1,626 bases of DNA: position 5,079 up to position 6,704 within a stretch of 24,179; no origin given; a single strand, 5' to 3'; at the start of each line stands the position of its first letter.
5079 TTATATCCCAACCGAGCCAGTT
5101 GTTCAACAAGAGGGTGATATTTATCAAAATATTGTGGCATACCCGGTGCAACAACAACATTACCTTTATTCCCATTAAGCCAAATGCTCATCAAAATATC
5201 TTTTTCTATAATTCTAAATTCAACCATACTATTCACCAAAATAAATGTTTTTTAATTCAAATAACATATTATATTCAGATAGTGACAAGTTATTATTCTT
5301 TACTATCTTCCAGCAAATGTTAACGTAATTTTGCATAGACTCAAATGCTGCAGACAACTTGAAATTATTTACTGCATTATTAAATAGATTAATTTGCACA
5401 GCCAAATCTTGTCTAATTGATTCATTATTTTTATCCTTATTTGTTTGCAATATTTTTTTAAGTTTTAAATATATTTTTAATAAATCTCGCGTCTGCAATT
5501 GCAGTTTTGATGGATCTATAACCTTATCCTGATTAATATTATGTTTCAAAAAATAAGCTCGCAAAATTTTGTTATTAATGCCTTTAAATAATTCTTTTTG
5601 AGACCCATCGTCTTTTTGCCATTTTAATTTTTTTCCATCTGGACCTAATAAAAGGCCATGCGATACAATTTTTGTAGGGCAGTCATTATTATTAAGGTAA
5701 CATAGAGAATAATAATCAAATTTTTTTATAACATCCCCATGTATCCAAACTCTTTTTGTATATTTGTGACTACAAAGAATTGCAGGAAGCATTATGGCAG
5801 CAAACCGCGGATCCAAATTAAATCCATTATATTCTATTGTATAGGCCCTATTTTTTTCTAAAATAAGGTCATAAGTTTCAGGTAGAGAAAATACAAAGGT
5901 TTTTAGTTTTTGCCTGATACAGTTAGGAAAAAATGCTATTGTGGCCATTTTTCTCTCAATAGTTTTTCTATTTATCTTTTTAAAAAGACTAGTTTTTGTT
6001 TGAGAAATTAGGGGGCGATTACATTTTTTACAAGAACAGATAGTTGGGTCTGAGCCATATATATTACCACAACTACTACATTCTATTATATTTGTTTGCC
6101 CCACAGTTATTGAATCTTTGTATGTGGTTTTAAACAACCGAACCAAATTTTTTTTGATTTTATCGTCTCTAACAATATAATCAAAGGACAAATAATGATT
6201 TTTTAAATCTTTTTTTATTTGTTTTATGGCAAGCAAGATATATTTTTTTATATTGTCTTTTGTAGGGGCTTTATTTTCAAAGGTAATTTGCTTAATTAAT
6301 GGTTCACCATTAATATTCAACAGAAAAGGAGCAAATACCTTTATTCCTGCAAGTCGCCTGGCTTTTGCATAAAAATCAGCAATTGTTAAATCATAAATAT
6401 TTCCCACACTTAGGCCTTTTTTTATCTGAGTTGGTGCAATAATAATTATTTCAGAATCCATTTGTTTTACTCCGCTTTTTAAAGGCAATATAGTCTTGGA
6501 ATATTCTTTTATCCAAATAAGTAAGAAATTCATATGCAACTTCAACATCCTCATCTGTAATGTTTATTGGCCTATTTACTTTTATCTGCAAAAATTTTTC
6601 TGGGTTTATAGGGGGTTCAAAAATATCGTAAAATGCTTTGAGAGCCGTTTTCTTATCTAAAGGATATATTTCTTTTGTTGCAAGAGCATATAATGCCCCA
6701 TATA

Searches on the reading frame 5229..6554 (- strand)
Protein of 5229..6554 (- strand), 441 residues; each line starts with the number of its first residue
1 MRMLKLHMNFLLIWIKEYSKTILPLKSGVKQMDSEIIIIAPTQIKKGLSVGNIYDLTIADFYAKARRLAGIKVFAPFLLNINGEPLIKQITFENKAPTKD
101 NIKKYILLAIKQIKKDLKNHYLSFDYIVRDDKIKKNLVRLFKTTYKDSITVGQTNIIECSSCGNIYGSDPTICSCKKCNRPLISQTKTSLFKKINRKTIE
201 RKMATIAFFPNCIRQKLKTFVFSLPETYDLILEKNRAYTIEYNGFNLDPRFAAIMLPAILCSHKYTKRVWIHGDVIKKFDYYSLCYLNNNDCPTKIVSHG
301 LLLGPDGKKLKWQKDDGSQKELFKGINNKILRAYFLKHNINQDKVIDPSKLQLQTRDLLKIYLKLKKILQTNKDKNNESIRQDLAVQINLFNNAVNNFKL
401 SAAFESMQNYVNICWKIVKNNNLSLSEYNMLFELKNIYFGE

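Call 5: search_protein_families(library=pfam, proteins=[window:5229-6554:-], max_evalue=0.01)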
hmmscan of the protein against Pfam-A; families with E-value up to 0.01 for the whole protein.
window:5229-6554:- (441 aa): 1 family
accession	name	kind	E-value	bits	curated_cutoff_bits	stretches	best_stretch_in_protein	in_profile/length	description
PF09334.17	tRNA-synt_1g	-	0.0011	18.3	20.1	1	50-180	16-144/391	tRNA synthetases class I (M)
